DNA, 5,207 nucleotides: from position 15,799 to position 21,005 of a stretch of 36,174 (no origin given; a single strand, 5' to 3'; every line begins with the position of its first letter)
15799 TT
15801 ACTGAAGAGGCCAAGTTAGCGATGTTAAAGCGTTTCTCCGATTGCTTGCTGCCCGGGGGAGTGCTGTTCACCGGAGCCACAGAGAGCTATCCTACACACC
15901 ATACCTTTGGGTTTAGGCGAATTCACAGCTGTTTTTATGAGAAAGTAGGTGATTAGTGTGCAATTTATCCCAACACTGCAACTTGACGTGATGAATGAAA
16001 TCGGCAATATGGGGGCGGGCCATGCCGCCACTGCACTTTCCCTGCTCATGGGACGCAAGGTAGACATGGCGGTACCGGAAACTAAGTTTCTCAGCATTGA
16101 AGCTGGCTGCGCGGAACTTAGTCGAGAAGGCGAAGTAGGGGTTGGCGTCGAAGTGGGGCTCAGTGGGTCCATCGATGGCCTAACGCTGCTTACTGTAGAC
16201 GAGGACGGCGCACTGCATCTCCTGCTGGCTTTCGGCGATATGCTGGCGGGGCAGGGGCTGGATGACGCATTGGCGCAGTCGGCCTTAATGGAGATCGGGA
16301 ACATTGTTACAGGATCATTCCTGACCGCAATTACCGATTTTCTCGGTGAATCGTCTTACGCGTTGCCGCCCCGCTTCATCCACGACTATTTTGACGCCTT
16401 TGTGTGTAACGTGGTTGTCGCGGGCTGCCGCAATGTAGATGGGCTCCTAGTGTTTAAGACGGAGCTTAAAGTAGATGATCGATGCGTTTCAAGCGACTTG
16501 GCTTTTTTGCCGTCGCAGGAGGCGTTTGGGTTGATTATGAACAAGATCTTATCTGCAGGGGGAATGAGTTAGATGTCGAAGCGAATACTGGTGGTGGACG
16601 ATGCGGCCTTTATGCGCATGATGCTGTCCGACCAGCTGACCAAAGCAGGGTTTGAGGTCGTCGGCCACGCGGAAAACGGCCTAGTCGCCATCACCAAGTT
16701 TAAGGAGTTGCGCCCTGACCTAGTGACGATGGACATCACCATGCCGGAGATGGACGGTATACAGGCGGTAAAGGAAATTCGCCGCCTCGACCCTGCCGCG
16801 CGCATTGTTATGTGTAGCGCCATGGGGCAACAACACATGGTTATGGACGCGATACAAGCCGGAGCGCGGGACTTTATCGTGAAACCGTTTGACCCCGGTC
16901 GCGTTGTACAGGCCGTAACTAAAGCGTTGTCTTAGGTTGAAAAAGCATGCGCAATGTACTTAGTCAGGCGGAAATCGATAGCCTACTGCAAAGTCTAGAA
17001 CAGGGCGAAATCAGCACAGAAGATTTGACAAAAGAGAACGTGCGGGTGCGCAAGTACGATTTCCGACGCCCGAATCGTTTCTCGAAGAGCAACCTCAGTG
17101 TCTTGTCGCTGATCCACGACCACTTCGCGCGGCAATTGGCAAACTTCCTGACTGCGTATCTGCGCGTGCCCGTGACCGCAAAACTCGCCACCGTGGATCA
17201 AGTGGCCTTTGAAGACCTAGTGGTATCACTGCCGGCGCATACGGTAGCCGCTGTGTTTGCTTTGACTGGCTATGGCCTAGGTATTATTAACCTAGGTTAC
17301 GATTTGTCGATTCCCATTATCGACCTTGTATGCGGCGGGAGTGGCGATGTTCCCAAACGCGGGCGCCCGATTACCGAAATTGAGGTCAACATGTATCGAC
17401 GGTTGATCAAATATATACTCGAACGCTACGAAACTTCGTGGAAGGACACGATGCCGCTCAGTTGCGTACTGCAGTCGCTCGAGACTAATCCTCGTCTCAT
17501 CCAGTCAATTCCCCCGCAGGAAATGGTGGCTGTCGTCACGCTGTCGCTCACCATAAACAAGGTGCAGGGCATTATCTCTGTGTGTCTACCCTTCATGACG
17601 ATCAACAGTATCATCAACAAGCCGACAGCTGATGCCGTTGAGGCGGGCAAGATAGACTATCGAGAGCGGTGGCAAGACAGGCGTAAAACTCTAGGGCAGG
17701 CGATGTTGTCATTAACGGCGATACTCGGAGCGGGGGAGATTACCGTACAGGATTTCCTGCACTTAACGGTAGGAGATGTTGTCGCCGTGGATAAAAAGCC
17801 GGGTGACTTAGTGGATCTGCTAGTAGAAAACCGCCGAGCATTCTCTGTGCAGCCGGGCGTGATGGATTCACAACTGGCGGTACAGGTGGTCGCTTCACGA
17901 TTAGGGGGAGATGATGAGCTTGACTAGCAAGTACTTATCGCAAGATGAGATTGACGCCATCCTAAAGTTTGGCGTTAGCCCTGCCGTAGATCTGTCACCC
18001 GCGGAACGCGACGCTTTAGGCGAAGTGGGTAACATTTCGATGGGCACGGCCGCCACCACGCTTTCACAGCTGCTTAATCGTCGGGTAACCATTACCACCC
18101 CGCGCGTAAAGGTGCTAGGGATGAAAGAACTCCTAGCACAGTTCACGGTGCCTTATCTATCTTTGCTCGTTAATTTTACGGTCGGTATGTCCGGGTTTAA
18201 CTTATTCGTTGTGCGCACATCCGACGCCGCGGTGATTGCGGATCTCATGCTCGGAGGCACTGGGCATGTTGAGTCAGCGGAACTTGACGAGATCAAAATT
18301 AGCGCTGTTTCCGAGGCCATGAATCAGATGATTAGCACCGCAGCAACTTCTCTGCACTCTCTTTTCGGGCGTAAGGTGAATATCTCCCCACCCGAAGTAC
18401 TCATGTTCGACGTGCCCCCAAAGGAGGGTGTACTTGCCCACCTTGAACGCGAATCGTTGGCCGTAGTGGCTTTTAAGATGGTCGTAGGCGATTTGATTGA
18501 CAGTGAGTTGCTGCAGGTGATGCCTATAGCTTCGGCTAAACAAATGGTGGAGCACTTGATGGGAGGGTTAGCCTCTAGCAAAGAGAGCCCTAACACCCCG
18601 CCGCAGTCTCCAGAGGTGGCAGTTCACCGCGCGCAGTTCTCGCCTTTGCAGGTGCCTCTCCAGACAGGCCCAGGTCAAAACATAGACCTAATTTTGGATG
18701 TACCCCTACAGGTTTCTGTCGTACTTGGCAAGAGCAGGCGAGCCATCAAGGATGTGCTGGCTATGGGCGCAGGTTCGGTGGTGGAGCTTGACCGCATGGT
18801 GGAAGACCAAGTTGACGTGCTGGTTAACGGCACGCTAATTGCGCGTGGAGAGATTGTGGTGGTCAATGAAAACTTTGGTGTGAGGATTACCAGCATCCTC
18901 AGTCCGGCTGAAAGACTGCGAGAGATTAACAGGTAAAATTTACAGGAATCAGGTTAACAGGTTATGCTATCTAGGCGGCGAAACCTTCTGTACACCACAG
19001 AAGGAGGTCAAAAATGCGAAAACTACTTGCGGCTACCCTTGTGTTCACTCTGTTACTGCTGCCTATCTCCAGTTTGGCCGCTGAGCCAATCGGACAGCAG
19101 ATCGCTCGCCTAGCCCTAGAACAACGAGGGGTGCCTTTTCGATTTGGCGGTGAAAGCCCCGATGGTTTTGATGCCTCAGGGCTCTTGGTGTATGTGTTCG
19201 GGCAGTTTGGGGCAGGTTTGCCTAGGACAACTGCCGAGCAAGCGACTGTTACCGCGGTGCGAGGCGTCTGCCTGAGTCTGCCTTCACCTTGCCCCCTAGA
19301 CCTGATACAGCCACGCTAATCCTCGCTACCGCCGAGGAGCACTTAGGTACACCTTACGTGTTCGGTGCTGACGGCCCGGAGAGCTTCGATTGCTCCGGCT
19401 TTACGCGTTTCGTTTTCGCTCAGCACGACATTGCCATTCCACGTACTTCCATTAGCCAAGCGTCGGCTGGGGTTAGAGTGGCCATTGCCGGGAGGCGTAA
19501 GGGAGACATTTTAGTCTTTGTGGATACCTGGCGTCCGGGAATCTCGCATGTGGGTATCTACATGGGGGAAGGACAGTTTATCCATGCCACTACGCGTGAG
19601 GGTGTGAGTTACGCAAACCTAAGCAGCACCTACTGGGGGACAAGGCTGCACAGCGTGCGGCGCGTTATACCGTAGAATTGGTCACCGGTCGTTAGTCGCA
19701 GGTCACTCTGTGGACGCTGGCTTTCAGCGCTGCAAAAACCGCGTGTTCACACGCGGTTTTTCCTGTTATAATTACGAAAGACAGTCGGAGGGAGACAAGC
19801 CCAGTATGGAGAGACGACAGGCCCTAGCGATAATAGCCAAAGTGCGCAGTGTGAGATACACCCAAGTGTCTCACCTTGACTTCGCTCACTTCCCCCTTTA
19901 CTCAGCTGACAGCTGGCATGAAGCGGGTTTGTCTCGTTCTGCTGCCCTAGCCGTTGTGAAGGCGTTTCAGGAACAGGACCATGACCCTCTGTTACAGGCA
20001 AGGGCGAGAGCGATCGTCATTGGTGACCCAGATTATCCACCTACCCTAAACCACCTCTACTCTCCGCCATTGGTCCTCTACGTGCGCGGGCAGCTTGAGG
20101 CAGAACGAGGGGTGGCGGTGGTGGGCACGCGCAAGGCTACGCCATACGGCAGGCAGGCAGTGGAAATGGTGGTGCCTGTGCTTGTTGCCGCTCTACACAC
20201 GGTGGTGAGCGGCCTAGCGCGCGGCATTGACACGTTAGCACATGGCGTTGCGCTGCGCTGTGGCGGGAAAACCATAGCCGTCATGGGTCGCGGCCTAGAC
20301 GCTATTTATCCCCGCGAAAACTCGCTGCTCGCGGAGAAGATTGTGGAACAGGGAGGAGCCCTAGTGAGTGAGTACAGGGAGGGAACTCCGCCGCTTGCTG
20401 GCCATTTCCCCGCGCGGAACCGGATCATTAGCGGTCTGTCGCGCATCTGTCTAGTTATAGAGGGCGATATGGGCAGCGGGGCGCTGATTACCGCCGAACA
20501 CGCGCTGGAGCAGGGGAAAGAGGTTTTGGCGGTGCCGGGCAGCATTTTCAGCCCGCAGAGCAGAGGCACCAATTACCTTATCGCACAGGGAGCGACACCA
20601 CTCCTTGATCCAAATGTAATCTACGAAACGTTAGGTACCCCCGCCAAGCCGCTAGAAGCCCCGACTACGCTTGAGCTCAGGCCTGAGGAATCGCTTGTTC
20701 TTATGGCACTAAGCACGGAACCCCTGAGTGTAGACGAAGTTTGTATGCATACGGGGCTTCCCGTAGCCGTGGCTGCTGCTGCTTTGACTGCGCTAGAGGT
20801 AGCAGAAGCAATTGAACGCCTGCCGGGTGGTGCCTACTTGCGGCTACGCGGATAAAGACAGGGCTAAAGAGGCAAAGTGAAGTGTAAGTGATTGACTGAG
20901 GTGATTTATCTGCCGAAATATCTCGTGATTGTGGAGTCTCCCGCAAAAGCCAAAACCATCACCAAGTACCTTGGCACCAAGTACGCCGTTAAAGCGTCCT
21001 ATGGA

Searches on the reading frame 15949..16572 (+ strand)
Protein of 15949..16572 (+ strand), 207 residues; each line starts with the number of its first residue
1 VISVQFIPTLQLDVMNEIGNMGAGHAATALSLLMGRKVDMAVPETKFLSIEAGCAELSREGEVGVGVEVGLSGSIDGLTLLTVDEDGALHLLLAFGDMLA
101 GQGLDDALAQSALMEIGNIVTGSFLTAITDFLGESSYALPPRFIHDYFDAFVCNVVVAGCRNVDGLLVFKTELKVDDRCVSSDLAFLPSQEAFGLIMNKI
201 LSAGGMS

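Call 51: search_protein_families(library=pfam, proteins=[window:15949-16572:+], max_evalue=0.0001)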
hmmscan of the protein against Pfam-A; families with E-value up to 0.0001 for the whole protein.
window:15949-16572:+ (207 aa): 2 families
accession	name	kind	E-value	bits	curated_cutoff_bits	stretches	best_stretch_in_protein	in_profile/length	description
PF04509.17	CheC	-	2.7e-20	72.5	22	2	11-45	2-36/38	CheC-like family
PF13690.11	CheX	-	1.7e-13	50.8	27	1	67-145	3-74/94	Chemotaxis phosphatase CheX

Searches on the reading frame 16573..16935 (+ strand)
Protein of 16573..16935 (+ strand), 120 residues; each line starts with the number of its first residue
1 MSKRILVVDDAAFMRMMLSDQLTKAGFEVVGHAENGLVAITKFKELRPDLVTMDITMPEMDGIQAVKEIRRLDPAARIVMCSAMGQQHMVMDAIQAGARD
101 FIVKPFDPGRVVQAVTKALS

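Call 51: search_protein_families(library=pfam, proteins=[window:16573-16935:+], max_evalue=0.0001)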
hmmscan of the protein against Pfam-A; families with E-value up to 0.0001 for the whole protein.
window:16573-16935:+ (120 aa): 1 family
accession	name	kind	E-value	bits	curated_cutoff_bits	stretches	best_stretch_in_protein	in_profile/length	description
PF00072.30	Response_reg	-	3e-32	111.5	30.2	1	5-115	1-110/111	Response regulator receiver domain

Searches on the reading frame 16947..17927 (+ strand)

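Call 51: search_protein_families(library=pfam, proteins=[window:16947-17927:+], max_evalue=0.0001)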
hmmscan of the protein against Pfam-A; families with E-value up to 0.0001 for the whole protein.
window:16947-17927:+ (326 aa): 2 families
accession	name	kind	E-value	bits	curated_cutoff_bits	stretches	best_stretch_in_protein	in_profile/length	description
PF02154.20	FliM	-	1.4e-42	146.2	27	1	37-225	1-191/192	Flagellar motor switch protein FliM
PF01052.25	FliMN_C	-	1.6e-16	60.4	23.8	1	249-315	3-69/73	Type III flagellar switch regulator (C-ring) FliN C-term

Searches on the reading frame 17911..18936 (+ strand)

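Call 51: search_protein_families(library=pfam, proteins=[window:17911-18936:+], max_evalue=0.0001)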
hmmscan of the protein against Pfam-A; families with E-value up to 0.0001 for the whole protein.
window:17911-18936:+ (341 aa): 3 families
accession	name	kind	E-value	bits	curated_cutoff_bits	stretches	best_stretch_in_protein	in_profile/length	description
PF04509.17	CheC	-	8.6e-28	96.5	22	2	32-67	2-37/38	CheC-like family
PF01052.25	FliMN_C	-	9.4e-23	80.4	23.8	1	260-330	2-72/73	Type III flagellar switch regulator (C-ring) FliN C-term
PF13690.11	CheX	-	3.9e-06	27.3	27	0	86-165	4-74/94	Chemotaxis phosphatase CheX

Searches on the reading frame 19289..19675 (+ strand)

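Call 51: search_protein_families(library=pfam, proteins=[window:19289-19675:+], max_evalue=0.0001)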
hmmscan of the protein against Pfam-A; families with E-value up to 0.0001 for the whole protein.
window:19289-19675:+ (128 aa): 1 family
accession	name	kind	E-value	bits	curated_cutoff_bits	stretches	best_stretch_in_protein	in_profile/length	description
PF00877.26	NLPC_P60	-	2.1e-29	102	23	1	20-125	1-105/105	NlpC/P60 family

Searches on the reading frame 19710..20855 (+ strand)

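Call 51: search_protein_families(library=pfam, proteins=[window:19710-20855:+], max_evalue=0.0001)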
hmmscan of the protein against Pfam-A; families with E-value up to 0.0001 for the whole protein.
window:19710-20855:+ (381 aa): 2 families
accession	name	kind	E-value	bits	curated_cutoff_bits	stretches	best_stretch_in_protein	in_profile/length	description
PF02481.21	DNA_processg_A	-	2.4e-74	249.5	29.6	1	97-298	5-210/212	DNA recombination-mediator protein A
PF17782.7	DprA_WH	-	5.1e-13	49.3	22.9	1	317-374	4-61/61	DprA winged helix domain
